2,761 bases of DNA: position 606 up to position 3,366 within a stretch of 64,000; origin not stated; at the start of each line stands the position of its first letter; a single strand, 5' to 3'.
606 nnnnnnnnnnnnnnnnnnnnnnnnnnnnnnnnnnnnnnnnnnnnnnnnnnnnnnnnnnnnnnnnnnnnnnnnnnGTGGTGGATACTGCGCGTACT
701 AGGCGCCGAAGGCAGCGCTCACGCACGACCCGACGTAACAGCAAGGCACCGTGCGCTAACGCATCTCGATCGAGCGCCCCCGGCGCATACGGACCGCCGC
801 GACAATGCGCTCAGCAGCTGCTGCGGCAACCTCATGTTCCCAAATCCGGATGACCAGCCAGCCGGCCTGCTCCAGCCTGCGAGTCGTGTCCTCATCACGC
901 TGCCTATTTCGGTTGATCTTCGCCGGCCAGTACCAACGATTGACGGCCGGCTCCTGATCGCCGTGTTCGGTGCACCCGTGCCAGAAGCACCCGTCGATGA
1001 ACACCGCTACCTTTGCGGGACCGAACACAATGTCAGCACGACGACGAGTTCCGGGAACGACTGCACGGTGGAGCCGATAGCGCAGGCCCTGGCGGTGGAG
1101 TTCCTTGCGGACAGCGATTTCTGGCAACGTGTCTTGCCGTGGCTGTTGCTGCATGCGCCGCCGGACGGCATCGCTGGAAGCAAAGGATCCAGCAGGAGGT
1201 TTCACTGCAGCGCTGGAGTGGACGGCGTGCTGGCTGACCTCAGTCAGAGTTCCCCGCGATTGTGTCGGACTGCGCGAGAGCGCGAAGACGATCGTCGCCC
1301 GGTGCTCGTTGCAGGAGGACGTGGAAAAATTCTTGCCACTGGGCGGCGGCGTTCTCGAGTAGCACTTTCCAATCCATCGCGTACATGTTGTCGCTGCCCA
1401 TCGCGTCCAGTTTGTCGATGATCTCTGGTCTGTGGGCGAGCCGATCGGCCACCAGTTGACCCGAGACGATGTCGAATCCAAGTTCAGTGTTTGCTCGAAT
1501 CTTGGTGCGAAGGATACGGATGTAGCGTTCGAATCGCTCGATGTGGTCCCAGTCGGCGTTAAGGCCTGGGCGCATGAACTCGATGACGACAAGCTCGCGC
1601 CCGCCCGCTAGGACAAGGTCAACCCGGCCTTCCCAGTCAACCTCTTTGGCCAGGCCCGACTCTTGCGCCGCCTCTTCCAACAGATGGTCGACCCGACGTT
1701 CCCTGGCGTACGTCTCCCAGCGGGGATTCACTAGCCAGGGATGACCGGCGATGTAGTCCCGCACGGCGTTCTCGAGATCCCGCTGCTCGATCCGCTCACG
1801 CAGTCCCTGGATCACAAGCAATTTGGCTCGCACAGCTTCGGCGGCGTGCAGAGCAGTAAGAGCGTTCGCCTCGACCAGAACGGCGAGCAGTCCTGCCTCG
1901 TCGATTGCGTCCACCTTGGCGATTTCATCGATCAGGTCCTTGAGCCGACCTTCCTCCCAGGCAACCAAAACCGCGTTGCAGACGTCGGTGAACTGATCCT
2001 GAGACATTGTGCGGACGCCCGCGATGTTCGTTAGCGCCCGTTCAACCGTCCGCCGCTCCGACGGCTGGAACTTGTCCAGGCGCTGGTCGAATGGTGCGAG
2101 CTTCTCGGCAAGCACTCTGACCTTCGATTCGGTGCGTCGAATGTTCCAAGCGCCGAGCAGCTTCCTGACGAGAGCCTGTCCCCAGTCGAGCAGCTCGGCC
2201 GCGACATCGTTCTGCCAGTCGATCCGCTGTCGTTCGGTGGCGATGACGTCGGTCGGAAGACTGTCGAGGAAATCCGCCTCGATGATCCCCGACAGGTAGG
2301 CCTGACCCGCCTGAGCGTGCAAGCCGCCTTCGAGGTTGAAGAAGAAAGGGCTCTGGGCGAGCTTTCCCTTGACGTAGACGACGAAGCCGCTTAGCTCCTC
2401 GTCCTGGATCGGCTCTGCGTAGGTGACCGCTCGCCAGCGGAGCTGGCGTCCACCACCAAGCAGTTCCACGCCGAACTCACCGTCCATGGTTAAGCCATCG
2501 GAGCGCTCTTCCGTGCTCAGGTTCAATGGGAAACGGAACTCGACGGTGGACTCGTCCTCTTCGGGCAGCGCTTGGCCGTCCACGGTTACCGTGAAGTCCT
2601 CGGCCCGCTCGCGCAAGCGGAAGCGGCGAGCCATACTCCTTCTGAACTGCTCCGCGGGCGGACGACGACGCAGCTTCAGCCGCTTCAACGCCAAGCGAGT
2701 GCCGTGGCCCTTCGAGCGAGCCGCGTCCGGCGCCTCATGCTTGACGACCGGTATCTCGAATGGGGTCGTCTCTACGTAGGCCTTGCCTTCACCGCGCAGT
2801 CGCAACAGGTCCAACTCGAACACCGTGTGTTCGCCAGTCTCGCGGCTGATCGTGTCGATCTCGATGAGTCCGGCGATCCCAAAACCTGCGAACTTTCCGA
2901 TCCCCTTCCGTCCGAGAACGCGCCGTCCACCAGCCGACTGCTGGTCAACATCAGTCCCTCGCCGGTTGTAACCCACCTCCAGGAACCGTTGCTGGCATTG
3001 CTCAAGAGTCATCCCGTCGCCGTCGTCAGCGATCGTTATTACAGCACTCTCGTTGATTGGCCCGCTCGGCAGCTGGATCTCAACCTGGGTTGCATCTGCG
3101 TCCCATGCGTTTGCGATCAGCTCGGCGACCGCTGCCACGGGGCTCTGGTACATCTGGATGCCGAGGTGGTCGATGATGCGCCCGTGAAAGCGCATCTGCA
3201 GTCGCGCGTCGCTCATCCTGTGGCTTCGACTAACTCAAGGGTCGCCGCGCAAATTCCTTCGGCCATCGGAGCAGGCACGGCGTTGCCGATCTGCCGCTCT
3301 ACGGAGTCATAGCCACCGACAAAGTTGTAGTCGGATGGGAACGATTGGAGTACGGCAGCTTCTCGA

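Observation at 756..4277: dcm / GHKL-ATPase with Shedu-like nuclease-fold tail / vsr operon; the E-x-K lysine is replaced by Met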

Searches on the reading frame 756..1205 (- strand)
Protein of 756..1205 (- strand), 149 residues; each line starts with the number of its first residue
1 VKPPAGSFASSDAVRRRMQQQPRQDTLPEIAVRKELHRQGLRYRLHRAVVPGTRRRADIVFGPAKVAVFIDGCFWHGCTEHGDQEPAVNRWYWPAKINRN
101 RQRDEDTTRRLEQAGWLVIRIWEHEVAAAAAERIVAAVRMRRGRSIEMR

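Call 3: search_protein_families(library=pfam, proteins=[window:756-1205:-], max_evalue=0.01)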
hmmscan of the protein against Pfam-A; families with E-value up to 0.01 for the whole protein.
window:756-1205:- (149 aa): 3 families
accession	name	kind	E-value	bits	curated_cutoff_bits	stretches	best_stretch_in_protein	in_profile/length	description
PF03852.21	Vsr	-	2.3e-17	63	27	1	17-77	12-69/74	DNA mismatch endonuclease Vsr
PF18741.7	MTES_1575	-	5.1e-05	23.7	38.2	1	98-131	53-86/96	REase_MTES_1575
PF04480.18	DUF559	-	0.00046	20.5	20.6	1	99-130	66-97/109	Protein of unknown function (DUF559)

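Call 4: search_protein_families(library=padloc, proteins=[window:756-1205:-], max_evalue=0.01)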
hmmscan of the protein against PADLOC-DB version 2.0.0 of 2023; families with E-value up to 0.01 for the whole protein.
window:756-1205:- (149 aa): 1 family
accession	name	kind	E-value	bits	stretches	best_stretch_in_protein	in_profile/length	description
PDLC03397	Vsr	-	4.8e-14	50.7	1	17-126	13-119/156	Type II nicking endonuclease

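Call 6: search_protein_families(library=ncbifam, proteins=[window:756-1205:-], max_evalue=0.01)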
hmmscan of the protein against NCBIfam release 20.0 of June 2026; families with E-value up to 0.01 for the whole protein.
window:756-1205:- (149 aa): 1 family
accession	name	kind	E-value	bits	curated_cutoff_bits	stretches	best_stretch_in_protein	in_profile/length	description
TIGR00632.1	vsr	subfamily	1.7e-34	118.7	97.85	1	13-125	9-119/119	DNA mismatch endonuclease Vsr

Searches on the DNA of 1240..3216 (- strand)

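Call 91: search_dna_similar(query=L001:4992-6977:+, collection=ecoli_genomes, mode=distant, max_rows=10)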
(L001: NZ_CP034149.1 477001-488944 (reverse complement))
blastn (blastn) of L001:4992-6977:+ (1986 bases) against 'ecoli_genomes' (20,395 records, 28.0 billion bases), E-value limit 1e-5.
Records with a match: 27; places in all: 27; records where one place covers at least 80% of the query: 27.
Genomes with a match: 27 of 5426; with a place that covers at least 80% of the query: 27. Places per genome that has any: lowest 1, median 1, highest 1. On chromosomes: 27 places; on plasmids: 0.
Best place of each record, by identity: 80-90% 19; 60-80% 8.
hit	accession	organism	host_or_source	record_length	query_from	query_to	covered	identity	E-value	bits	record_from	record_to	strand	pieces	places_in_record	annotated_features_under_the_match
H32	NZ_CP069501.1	Escherichia coli strain FDAARGOS_1268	Homo sapiens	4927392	1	1946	98%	81.8%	0e+0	1910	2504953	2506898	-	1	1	ATP-binding protein | DNA cytosine methyltransferase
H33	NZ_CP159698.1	Escherichia coli strain Z142-2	hospital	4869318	1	1946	98%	81.8%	0e+0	1910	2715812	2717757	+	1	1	ATP-binding protein | DNA cytosine methyltransferase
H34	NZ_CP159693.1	Escherichia coli strain Z142-4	hospital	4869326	1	1946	98%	81.8%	0e+0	1910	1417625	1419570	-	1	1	ATP-binding protein | DNA cytosine methyltransferase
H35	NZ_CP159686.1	Escherichia coli strain Z142-7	hospital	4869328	1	1946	98%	81.8%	0e+0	1910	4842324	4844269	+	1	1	ATP-binding protein | DNA cytosine methyltransferase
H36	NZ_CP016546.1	Escherichia coli strain O177:H21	Homo sapiens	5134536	1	1946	98%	81.7%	0e+0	1918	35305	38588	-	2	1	ATP-binding protein | IS4-like element ISVsa5 family transposase | DNA cytosine methyltransferase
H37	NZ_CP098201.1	Escherichia coli strain Z0117EC0056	Canis lupus familiaris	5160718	1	1946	98%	81.7%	0e+0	1905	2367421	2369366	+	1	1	ATP-binding protein | DNA cytosine methyltransferase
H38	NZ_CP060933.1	Escherichia coli strain EC12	Homo sapiens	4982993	1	1946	98%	81.7%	0e+0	1905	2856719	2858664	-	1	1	ATP-binding protein | DNA cytosine methyltransferase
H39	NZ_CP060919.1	Escherichia coli strain EC15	Homo sapiens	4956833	1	1946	98%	81.7%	0e+0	1905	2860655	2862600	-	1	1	ATP-binding protein | DNA cytosine methyltransferase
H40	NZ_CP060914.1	Escherichia coli strain EC18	Homo sapiens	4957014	1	1946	98%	81.7%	0e+0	1905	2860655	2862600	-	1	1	ATP-binding protein | DNA cytosine methyltransferase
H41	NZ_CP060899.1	Escherichia coli strain EC21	Homo sapiens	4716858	1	1946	98%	81.7%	0e+0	1905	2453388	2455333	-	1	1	ATP-binding protein | DNA cytosine methyltransferase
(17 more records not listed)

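Call 93: get_annotated_region(hit=H32, flank=4000)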
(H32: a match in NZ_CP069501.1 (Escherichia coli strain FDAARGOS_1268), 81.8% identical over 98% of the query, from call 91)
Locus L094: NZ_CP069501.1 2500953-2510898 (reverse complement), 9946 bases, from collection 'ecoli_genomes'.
description: Escherichia coli strain FDAARGOS_1268 chromosome, complete genome
organism: Escherichia coli strain FDAARGOS_1268 (NCBI taxid 562)
replicon: chromosome; assembly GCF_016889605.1
host: Homo sapiens; source: missing; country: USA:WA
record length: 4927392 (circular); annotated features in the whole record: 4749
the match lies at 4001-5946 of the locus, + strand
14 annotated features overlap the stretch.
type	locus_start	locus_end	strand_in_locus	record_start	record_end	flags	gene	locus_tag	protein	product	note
CDS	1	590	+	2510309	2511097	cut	-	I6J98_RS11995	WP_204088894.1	hypothetical protein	-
CDS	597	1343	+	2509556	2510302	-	ydaV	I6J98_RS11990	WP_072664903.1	ATP-binding protein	-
CDS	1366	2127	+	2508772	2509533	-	-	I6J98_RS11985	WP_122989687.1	DUF1627 domain-containing protein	-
CDS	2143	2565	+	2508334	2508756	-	-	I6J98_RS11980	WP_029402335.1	DUF977 family protein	-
CDS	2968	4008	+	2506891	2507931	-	-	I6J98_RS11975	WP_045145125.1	DNA cytosine methyltransferase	-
CDS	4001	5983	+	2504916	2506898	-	-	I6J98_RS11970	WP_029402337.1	ATP-binding protein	-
CDS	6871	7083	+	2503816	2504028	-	-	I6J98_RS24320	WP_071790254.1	hypothetical protein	-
CDS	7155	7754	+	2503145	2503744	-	-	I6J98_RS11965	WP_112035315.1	DUF1367 family protein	-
CDS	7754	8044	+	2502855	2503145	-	-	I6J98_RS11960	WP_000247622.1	DUF1364 domain-containing protein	-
CDS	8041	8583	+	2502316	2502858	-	-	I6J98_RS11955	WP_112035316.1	DUF1133 family protein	-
tRNA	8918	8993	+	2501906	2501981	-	-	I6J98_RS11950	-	tRNA-Thr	-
tRNA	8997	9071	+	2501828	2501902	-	-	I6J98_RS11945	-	tRNA-Gly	-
CDS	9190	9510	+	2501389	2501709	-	-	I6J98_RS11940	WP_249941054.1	hypothetical protein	-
CDS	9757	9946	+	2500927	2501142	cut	essD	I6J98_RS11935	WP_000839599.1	phage lysis protein EssD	-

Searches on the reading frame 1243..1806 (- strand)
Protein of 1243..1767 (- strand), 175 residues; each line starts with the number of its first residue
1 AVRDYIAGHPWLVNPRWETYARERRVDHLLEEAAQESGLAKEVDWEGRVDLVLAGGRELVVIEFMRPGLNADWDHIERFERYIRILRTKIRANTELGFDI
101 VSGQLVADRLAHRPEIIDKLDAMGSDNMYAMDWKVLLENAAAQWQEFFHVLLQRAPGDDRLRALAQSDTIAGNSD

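Call 9: search_protein_families(library=pfam, proteins=[window:1243-1767:-], max_evalue=10)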
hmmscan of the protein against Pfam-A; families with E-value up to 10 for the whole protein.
seq(175 aa): 1 family
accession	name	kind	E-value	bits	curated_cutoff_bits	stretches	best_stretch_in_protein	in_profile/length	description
PF00353.25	HemolysinCabind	-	0.17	12.3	23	1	157-174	5-22/36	RTX calcium-binding nonapeptide repeat (4 copies)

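Call 30: predict_structure(alignment_id=A2)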
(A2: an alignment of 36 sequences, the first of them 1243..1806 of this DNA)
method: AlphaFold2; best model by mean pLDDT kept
length: 188 residues; sequences in the alignment: 36
mean_pLDDT: 88.4   pTM: 0.82
mean pLDDT of the five models: 88.4, 86.6, 86.4, 86.1, 83.1
residues with pLDDT >= 90: 117; 70-90: 50; 50-70: 17; < 50: 4
segments of 3 or more residues with pLDDT < 50: 186-188
pLDDT, mean of each block of 10 residues (from residue 1): 65 77 90 96 96 83 90 93 93 98 97 96 92 97 92 87 93 90 49
secondary structure, 60 per line:
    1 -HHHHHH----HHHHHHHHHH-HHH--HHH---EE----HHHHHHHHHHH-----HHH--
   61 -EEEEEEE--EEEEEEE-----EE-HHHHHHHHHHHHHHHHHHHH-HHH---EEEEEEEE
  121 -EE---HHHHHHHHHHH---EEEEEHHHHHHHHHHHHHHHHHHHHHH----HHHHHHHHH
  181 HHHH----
elements in order: H2-7 H12-21 H40-50 E62-68 E71-77 H86-105 E113-120 H127-137 E141-145 H146-167 H172-184

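Call 34: fold_search(model_id=the predicted structure, library=pdb)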
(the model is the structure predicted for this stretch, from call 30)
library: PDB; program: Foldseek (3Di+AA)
matches with E <= 10: 680; with E <= 0.001: 0
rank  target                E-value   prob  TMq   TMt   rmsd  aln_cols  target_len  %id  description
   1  7peg_B                1.4e-02  0.69  0.22  0.33  13.4       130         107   13  Structure of the sporulation/germination protein YhcN from Bacillus subtilis (released 2022-08-24)
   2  5gkj_B                1.6e-02  0.99  0.40  0.34   4.7       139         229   18  Structure of EndoMS in apo form (released 2016-11-02)
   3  5gke_A                1.7e-02  0.99  0.40  0.33   5.4       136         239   19  Structure of EndoMS-dsDNA1 complex (released 2016-11-02)
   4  7p8m_A                1.7e-02  0.54  0.23  0.13   8.1       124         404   14  Crystal structure of L147A/I351A variant of S-adenosylmethionine synthetase from Methanocaldococcus jannaschii in comp (released 2021-11-17)
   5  7peg_A                2.0e-02  0.66  0.22  0.34  13.3       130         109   13  Structure of the sporulation/germination protein YhcN from Bacillus subtilis (released 2022-08-24)
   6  7p83_C                2.1e-02  0.51  0.23  0.14   7.8       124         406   16  Crystal structure of Apo form of S-adenosylmethionine synthetase from Methanocaldococcus jannaschii (released 2021-11-17)
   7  7p83_A                2.4e-02  0.44  0.23  0.13   7.9       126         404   16  Crystal structure of Apo form of S-adenosylmethionine synthetase from Methanocaldococcus jannaschii (released 2021-11-17)
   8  7p82_C                2.7e-02  0.47  0.23  0.13   7.8       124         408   16  Crystal structure of apo form L147A/I351A variant of S-adenosylmethionine synthetase from Methanocaldococcus jannaschi (released 2021-11-17)
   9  2vld_B                3.3e-02  0.98  0.40  0.34   5.6       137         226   17  crystal structure of a repair endonuclease from Pyrococcus abyssi (released 2009-05-19)
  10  7p84_A                4.2e-02  0.44  0.24  0.14   7.7       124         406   14  Crystal structure of L147A/I351A variant of S-adenosylmethionine synthetase from Methanocaldococcus jannaschii in comp (released 2021-11-17)
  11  6xl1_A                4.5e-02  0.35  0.22  0.13  13.5       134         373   13  crystal structure of cA4-activated Card1(D294N) (released 2020-12-30)
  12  4l2z_B                5.1e-02  0.30  0.23  0.14   8.1       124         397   15  Crystal structure of S-Adenosylmethionine synthetase from Sulfolobus solfataricus complexed with SAE and PPi (released 2013-06-19)
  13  2vld_A                5.4e-02  0.96  0.40  0.34   6.0       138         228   18  crystal structure of a repair endonuclease from Pyrococcus abyssi (released 2009-05-19)
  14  6qnz_B                5.4e-02  0.94  0.35  0.14   4.4        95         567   13  Crystal structure of the site-specific DNA nickase N.BspD6I E418A Mutant (released 2020-03-04)
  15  8hhj_A                5.4e-02  0.91  0.30  0.52   7.6        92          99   15  Crystal structure of the MafB2-CTMGI-2B16B6/MafI2MGI-2B16B6 complex (released 2023-11-15)
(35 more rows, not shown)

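Call 36: search_solved_structures(query=A2, max_evalue=10, show_alignments=5)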
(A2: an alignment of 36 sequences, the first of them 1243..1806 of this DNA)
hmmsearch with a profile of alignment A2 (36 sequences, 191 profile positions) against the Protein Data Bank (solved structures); distinct sequences matched with E-value up to 10: 2.
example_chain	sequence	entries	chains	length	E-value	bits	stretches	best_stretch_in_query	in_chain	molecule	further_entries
3toc_A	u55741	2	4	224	0.32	14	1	43-116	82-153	Putative uncharacterized protein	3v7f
2gsv_A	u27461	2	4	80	0.32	13.9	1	101-140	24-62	Hypothetical protein yvfG | Uncharacterized protein yvfG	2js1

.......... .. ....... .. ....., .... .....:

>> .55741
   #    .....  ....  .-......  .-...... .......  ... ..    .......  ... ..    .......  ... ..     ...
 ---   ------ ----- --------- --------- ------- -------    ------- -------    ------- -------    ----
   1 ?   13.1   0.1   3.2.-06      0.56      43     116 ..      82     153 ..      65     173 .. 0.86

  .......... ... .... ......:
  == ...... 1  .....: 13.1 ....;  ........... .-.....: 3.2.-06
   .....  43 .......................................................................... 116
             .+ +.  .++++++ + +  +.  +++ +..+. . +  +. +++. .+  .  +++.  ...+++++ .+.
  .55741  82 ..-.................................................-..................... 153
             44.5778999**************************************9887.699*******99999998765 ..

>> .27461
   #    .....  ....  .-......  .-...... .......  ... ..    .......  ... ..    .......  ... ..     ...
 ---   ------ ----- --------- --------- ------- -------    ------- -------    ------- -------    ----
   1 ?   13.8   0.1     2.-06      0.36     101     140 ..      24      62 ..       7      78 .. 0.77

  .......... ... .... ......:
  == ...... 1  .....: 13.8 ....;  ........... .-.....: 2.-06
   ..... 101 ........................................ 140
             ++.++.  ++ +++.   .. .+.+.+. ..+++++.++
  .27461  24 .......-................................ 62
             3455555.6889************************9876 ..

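Call 39: search_protein_families(library=pfam, alignment_id=A2, max_evalue=10)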
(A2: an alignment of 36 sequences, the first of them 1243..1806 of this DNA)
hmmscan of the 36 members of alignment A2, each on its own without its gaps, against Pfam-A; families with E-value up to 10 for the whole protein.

A. member 1, window:1243-1806:- (188 aa): 1 family
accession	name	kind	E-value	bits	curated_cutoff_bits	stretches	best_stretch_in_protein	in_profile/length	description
PF00353.25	HemolysinCabind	-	0.2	12.1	23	1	170-187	5-22/36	RTX calcium-binding nonapeptide repeat (4 copies)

B. families by the number of members that match (of 36 scanned): 14 families
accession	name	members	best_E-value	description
PF18312.6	ScsC_N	9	0.0037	Copper resistance protein ScsC N-terminal domain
PF14082.12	SduA_C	5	0.012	Shedu protein SduA, C-terminal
PF01939.22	NucS_C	3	0.002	Endonuclease NucS C-terminal domain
PF05834.18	Lycopene_cycl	2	0.04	Lycopene cyclase protein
PF13588.12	HSDR_N_2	2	0.054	Type I restriction enzyme R protein N terminus (HSDR_N)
PF09628.15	YvfG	1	0.0029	YvfG protein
PF23296.1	DUF7079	1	0.011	Domain of unknown function (DUF7079)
PF19955.5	EAD1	1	0.12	Effector-associated domain 1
PF20321.3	DUF6616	1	0.12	Family of unknown function (DUF6616)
PF07701.20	HNOBA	1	0.12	Heme NO binding associated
PF13256.11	DUF4047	1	0.14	Domain of unknown function (DUF4047)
PF00353.25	HemolysinCabind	1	0.2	RTX calcium-binding nonapeptide repeat (4 copies)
PF19498.4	DUF6033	1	0.29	Protein of unknown function (DUF6033)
PF14760.11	Rnk_N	1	2.8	Rnk N-terminus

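Call 66: search_protein_representatives(alignment_id=A2)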
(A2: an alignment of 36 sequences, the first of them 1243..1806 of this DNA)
Query: 36 sequences, 191 profile positions. Proteins with E-value up to 0.001 (for the whole library): 581; up to 1e-10: 229; up to 1e-30: 76. The best 150 are listed.
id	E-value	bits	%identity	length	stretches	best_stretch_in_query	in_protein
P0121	2.3e-78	278.7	-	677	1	1-184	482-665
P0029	9.1e-76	270.2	-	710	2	2-185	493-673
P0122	6.0e-75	267.5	-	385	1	2-179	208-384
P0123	1.6e-73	262.9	-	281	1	1-180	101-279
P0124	8.3e-72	257.3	-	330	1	1-184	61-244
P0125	2.2e-71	255.9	-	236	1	1-182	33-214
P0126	9.1e-71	253.9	-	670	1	2-185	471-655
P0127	9.8e-71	253.8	-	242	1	6-182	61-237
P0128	2.3e-70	252.5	-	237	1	2-183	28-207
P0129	2.4e-70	252.5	-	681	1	1-175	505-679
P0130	2.5e-70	252.4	-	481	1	1-181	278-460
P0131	2.7e-70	252.3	-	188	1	11-184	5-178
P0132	8.9e-68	244.1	-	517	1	3-180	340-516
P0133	2.5e-66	239.4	-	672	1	1-183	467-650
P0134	7.7e-64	231.3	-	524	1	1-181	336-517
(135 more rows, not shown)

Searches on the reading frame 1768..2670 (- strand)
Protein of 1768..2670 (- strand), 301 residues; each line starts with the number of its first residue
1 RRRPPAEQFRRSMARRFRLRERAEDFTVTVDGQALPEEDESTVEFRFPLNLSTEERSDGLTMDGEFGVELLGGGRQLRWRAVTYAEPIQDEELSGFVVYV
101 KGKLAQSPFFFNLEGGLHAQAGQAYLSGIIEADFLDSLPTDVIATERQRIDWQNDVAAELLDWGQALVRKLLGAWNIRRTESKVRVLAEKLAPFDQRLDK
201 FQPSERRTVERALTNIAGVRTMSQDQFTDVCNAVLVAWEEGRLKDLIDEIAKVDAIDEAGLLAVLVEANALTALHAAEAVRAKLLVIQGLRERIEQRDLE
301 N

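Call 9: search_protein_families(library=pfam, proteins=[window:1768-2670:-], max_evalue=10)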
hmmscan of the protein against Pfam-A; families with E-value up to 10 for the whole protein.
seq(301 aa): 0 families
